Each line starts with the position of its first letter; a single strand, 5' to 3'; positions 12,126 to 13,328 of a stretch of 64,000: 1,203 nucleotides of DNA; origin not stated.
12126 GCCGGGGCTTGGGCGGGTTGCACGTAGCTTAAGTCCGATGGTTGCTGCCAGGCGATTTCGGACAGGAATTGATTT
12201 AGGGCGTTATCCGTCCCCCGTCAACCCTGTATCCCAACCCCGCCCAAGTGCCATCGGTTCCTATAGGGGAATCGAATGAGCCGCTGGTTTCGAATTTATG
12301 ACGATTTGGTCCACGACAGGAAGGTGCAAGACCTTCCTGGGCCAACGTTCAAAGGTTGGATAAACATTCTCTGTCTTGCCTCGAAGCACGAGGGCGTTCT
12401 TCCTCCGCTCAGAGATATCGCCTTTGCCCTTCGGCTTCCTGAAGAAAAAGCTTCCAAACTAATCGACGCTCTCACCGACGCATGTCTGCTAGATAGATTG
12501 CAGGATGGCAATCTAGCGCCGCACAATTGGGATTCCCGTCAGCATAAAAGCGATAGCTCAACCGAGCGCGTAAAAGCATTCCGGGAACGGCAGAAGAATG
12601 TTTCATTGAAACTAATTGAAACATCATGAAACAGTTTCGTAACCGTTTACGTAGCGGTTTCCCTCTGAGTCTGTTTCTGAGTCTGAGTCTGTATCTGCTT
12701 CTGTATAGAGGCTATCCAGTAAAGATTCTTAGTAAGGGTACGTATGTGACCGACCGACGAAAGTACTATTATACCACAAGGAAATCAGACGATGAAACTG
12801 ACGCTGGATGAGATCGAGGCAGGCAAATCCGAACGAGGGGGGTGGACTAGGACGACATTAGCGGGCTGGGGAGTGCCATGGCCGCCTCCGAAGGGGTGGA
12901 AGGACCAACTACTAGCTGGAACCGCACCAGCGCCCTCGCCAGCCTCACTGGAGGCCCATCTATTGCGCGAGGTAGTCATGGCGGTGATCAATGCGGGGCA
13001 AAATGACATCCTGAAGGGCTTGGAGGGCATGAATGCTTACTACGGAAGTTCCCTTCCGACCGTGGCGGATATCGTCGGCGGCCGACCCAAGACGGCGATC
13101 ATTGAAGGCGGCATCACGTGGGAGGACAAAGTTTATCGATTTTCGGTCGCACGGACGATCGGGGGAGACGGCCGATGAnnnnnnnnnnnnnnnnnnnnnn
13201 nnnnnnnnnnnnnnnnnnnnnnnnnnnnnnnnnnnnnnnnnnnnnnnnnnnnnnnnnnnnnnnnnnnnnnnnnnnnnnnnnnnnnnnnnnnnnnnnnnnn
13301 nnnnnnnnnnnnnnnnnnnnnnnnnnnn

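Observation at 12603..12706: Phased iteron palindrome between replication-organiser-like gene and helicase: origin candidate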

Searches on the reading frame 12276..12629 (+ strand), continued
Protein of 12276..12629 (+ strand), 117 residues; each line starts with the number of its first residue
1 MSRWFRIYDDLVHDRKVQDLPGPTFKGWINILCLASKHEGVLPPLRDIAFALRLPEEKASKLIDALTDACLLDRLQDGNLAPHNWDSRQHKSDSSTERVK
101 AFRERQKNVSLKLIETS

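Call 45: get_annotated_region(hit=H6, flank=3000)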
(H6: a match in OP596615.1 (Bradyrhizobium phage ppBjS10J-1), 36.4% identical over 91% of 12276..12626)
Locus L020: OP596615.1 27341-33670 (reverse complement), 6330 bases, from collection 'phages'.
description: Bradyrhizobium phage ppBjS10J-1, complete genome.
organism: Bradyrhizobium phage ppBjS10J-1 (NCBI taxid 3003365)
taxonomy: Viruses; Duplodnaviria; Heunggongvirae; Uroviricota; Caudoviricetes
host: Bradyrhizobium japonicum S10J; source: -; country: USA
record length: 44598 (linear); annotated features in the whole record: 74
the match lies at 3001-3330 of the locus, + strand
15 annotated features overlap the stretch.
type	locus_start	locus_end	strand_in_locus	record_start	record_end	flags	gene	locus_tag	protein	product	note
CDS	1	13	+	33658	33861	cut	-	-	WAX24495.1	helix-turn-helix domain-containing protein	-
CDS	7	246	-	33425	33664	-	-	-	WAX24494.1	hypothetical protein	-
CDS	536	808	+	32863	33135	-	-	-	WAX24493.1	hypothetical protein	-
CDS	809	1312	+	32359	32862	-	-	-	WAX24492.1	HNH endonuclease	-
CDS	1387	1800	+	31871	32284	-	-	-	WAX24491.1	hypothetical protein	-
CDS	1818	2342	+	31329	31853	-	-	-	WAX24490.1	hypothetical protein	-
CDS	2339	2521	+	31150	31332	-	-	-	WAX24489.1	hypothetical protein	-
CDS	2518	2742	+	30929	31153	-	-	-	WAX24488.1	hypothetical protein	-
CDS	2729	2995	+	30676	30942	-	-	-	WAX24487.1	DUF2312 domain-containing protein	-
CDS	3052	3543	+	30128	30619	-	-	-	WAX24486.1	hypothetical protein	-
CDS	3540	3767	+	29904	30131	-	-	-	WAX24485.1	hypothetical protein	-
CDS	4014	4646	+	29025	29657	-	-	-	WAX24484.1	hypothetical protein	-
CDS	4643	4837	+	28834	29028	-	-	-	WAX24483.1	hypothetical protein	-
CDS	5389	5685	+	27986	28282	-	-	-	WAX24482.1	hypothetical protein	-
CDS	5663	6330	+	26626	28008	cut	-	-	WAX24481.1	hypothetical protein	-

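Call 46: get_annotated_region(hit=H3, flank=3000)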
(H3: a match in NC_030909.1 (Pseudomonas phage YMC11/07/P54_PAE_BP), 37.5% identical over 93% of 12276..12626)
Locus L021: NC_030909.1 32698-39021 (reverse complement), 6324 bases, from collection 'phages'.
description: Pseudomonas phage YMC11/07/P54_PAE_BP, complete genome.
organism: Pseudomonas phage YMC11/07/P54_PAE_BP (NCBI taxid 1777064)
taxonomy: Viruses; Duplodnaviria; Heunggongvirae; Uroviricota; Caudoviricetes
host: carbapenem-resistant Pseudomonas aeruginosa YMC11/07/P54; source: -; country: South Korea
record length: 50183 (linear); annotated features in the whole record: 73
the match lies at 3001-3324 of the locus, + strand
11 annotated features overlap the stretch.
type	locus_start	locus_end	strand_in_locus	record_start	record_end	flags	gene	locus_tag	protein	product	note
CDS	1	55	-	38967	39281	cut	-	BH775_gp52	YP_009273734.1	outer membrane protein assembly factor BamE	-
CDS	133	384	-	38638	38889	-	-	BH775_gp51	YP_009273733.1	repressor protein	-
CDS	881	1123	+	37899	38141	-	-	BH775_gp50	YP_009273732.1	transcriptional repressor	similar to C2 of bacteriophage L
CDS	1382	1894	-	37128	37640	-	-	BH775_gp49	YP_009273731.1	hypothetical protein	-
CDS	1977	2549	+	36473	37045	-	-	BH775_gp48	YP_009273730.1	CII-like transcriptional activator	-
CDS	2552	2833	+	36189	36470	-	-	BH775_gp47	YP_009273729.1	hypothetical protein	-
CDS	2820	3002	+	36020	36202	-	-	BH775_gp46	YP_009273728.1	hypothetical protein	-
CDS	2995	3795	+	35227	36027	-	-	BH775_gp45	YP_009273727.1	replication protein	-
CDS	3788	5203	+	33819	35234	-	-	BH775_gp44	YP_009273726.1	DnaB-like replicative helicase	-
CDS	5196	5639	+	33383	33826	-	-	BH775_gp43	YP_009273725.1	RusA-like Holliday junction resolvase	-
CDS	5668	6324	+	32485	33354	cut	-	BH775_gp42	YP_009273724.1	hypothetical protein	-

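Call 53: predict_structure(alignment_id=A2)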
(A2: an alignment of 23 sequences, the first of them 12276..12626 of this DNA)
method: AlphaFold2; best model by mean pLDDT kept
length: 117 residues; sequences in the alignment: 23
mean_pLDDT: 78.6   pTM: 0.63
mean pLDDT of the five models: 78.6, 77.9, 77.0, 76.9, 76.2
residues with pLDDT >= 90: 47; 70-90: 32; 50-70: 31; < 50: 7
segments of 3 or more residues with pLDDT < 50: 113-117
pLDDT, mean of each block of 10 residues (from residue 1): 61 83 90 89 93 93 93 90 79 56 63 43
secondary structure, 60 per line:
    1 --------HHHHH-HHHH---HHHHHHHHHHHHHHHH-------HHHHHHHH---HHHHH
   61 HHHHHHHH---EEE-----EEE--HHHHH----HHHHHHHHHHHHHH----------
elements in order: H9-13 H15-18 H22-37 H45-52 H56-68 E72-74 E80-82 H85-89 H94-107

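Call 60: get_annotated_region(hit=H7, flank=2500)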
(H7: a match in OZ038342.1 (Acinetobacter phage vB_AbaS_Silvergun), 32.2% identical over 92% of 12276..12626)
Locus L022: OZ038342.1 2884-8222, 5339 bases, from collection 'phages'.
description: Acinetobacter phage vB_AbaS_Silvergun genome assembly, chromosome: vB_AbaS_Silvergn.
organism: Acinetobacter phage vB_AbaS_Silvergun (NCBI taxid 3154074)
taxonomy: Viruses
host: -; source: -; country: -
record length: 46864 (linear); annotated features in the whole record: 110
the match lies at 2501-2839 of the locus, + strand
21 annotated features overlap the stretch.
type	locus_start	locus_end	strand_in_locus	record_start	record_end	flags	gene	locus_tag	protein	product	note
CDS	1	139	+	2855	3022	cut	-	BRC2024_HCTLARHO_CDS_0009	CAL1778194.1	hypothetical protein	ID:HCTLARHO_CDS_0009; source:PHANOTATE_1.5.1; unknown function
CDS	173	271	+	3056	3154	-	-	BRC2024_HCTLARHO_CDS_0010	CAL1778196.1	hypothetical protein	ID:HCTLARHO_CDS_0010; source:PHANOTATE_1.5.1; unknown function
CDS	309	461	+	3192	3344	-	-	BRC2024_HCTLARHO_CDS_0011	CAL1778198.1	hypothetical protein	ID:HCTLARHO_CDS_0011; source:PHANOTATE_1.5.1; unknown function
CDS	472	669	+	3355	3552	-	-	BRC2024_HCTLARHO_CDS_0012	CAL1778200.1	hypothetical protein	ID:HCTLARHO_CDS_0012; source:PHANOTATE_1.5.1; unknown function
CDS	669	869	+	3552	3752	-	-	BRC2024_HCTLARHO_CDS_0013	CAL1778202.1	hypothetical protein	ID:HCTLARHO_CDS_0013; source:PHANOTATE_1.5.1; unknown function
CDS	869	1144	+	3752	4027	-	-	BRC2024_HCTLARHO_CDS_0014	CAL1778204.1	hypothetical protein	ID:HCTLARHO_CDS_0014; source:PHANOTATE_1.5.1; unknown function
CDS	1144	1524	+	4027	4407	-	-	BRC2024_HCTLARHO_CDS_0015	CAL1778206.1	hypothetical protein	ID:HCTLARHO_CDS_0015; source:PHANOTATE_1.5.1; unknown function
CDS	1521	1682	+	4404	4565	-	-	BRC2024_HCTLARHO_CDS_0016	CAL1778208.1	hypothetical protein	ID:HCTLARHO_CDS_0016; source:PHANOTATE_1.5.1; unknown function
CDS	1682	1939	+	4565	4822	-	-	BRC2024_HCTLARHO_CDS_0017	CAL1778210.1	hypothetical protein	ID:HCTLARHO_CDS_0017; source:PHANOTATE_1.5.1; unknown function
CDS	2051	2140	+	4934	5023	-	-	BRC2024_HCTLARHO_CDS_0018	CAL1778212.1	hypothetical protein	ID:HCTLARHO_CDS_0018; source:PHANOTATE_1.5.1; unknown function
CDS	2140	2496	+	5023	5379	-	-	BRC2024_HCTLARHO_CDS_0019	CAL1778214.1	GTP-binding domain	ID:HCTLARHO_CDS_0019; source:PHANOTATE_1.5.1; other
CDS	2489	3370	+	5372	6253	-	-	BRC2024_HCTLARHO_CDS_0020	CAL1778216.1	replication initiation protein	ID:HCTLARHO_CDS_0020; source:PHANOTATE_1.5.1; DNA; RNA and nucleotide metabolism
CDS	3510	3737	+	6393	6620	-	-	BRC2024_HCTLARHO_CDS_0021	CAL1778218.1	hypothetical protein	ID:HCTLARHO_CDS_0021; source:PHANOTATE_1.5.1; unknown function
CDS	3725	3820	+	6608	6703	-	-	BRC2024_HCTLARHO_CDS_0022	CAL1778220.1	hypothetical protein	ID:HCTLARHO_CDS_0022; source:PHANOTATE_1.5.1; unknown function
CDS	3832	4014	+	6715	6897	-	-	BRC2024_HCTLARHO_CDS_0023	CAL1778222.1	hypothetical protein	ID:HCTLARHO_CDS_0023; source:PHANOTATE_1.5.1; unknown function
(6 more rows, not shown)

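Call 61: get_annotated_region(hit=H1, flank=2500)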
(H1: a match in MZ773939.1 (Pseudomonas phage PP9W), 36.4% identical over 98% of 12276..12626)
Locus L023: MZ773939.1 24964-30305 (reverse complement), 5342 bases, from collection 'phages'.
description: Pseudomonas phage PP9W, complete genome.
organism: Pseudomonas phage PP9W (NCBI taxid 2873345)
taxonomy: Viruses; Duplodnaviria; Heunggongvirae; Uroviricota; Caudoviricetes
host: Pseudomonas aeruginosa P9W; source: severely burned patient in hospital; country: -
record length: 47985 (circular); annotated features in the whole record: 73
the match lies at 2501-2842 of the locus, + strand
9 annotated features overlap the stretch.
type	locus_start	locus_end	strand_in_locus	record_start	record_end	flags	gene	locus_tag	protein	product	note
CDS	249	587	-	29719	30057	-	-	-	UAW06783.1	hypothetical protein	-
CDS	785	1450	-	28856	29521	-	-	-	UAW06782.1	repressor protein C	Cro/C1-type HTH and peptidase s24 domains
CDS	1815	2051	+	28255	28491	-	-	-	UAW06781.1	CII family transcriptional regulator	-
CDS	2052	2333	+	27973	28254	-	-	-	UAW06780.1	hypothetical protein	-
CDS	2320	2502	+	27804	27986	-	-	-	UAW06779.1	hypothetical protein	-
CDS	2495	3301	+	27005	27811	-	-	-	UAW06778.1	hypothetical protein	-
CDS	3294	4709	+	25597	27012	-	-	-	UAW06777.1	replicative DNA helicase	Replicative DNA helicase (DnaB)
CDS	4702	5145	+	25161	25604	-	-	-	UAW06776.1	RusA family endodeoxyribonuclease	-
CDS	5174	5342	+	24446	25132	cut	-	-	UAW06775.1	hypothetical protein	-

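Call 65: search_protein_families(library=ncbifam, proteins=[window:12276-12626:+], max_evalue=0.01)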
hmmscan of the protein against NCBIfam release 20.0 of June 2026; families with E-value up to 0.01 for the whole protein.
window:12276-12626:+ (117 aa): 1 family
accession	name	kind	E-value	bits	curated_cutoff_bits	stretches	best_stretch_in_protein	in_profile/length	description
TIGR01714.1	phage_rep_org_N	hypoth_equivalog_domain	0.0049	17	49.8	1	55-108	64-117/119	phage replisome organizer, putative, N-terminal region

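Call 72: search_protein_representatives(alignment_id=A2)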
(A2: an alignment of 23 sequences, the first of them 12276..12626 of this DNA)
Query: 23 sequences, 154 profile positions. Proteins with E-value up to 0.001 (for the whole library): 11980; up to 1e-10: 6659; up to 1e-30: 1989. The best 150 are listed.
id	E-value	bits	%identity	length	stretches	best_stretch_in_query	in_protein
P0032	1.7e-53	196.8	-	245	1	1-134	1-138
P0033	2.2e-53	196.5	-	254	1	1-130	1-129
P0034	3.1e-53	196.0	-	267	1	1-131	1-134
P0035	4.6e-53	195.4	-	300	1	1-132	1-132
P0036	1.1e-52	194.3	-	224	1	1-132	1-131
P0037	1.1e-52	194.2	-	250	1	1-134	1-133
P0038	1.5e-52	193.7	-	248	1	3-133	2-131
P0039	3.0e-52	192.8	-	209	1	1-139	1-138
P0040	4.7e-52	192.2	-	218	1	1-144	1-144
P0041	6.5e-52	191.7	-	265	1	1-140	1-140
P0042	9.7e-52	191.1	-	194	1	3-137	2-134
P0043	1.3e-51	190.7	-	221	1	1-133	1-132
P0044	1.5e-51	190.5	-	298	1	1-136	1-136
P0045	1.8e-51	190.3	-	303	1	1-133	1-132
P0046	2.1e-51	190.0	-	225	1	1-137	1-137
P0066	2.5e-50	186.5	-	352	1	3-133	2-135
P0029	5.9e-48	178.8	-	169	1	3-145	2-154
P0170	1.2e-47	177.9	-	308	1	1-132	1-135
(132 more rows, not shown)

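Call 74: search_protein_families(library=pfam, proteins=[P0035, P0045, P0170, P0034, L021:2995-3792:+, L001:3516-4223:+, L022:2489-3367:+, P0066], max_evalue=0.01)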
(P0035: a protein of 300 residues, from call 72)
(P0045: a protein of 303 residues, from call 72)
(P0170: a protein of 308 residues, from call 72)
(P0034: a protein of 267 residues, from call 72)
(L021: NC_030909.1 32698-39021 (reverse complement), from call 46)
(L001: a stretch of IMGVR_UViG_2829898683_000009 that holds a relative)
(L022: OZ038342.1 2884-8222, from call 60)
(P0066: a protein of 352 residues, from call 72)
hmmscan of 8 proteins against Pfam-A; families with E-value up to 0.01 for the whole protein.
P0035 (300 aa): 0 families

P0045 (303 aa): 1 family
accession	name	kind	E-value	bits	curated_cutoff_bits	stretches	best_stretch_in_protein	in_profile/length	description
PF14394.12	DUF4423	-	0.00038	20.7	30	1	23-105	16-99/165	Domain of unknown function (DUF4423)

P0170 (308 aa): 0 families

P0034 (267 aa): 1 family
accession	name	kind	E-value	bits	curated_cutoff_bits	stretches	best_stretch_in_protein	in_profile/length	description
PF17948.6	DnaT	-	0.0019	18.3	25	1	154-211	3-59/69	DnaT DNA-binding domain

L021:2995-3792:+ (266 aa): 1 family
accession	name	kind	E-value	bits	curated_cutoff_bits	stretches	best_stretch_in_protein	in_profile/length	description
PF24316.1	Tli3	-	0.0015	19.3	27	1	15-68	2-56/129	T6SS Tli3 immunity protein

L001:3516-4223:+ (236 aa): 1 family
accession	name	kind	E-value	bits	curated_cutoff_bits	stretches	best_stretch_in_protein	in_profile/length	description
PF14394.12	DUF4423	-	0.00036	20.8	30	1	48-121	42-116/165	Domain of unknown function (DUF4423)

L022:2489-3367:+ (293 aa): 0 families

P0066 (352 aa): 0 families

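Call 80: find_related_loci(query=A1, collection=viral_contigs, flank=1500)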
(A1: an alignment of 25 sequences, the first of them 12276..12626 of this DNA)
Query A1 (117 aa) in viral_contigs; peptide patterns used: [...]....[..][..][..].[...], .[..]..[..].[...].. (x = any residue, [..] = any of these).
260 stretches matched a pattern; 214 encode a relative of the query (tblastn E <= 1e-3); the best 80 are kept; 80 distinct loci.
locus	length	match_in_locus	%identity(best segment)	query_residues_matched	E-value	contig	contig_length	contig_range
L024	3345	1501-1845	58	1-116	8e-42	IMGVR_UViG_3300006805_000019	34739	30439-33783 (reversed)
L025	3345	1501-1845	59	1-116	1e-41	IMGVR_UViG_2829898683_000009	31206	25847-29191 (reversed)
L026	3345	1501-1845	58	1-116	4e-40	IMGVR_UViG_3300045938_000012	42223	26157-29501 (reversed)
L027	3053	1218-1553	59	3-116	3e-39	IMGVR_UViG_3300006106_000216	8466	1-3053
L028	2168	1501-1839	58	3-117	5e-39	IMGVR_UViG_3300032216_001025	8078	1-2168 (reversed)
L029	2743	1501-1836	59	3-116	6e-39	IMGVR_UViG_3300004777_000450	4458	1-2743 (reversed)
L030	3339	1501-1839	58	3-117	4e-39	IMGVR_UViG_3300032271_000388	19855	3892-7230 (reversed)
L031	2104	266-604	58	1-109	5e-39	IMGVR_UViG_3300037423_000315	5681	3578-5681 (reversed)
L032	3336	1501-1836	59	3-116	6e-39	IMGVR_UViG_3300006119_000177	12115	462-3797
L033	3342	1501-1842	52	1-114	4e-39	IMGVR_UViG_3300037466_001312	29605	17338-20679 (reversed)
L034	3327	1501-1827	58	1-105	5e-39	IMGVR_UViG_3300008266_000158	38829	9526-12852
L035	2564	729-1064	59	3-116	1e-38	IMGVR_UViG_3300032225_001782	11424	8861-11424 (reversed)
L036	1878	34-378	54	1-117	1e-38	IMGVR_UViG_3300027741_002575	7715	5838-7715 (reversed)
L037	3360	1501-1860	52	1-116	9e-39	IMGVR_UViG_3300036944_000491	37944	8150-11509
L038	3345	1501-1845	53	1-117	3e-38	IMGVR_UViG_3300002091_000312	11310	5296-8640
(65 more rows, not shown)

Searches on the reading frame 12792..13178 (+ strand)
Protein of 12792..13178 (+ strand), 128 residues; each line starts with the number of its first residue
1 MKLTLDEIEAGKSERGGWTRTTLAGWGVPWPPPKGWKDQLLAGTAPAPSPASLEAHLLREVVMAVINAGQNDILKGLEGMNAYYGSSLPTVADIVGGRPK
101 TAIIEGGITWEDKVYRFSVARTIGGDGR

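Call 6: search_protein_families(library=pfam, proteins=[window:12792-13178:+], max_evalue=0.01)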
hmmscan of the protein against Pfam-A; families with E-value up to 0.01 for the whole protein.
window:12792-13178:+ (128 aa): 0 families

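Call 7: search_protein_families(library=phrogs, proteins=[window:12792-13178:+], max_evalue=0.01)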
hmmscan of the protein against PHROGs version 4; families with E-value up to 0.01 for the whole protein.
window:12792-13178:+ (128 aa): 0 families

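Call 65: search_protein_families(library=ncbifam, proteins=[window:12792-13175:+], max_evalue=0.01)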
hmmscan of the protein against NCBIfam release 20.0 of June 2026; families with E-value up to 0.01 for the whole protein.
window:12792-13175:+ (128 aa): 0 families

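Call 84: search_dna_similar(query=window:12792-13175:+, collection=phages, mode=protein, max_rows=12, max_evalue=0.001)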
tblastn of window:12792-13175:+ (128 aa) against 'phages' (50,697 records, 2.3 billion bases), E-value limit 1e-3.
No match.
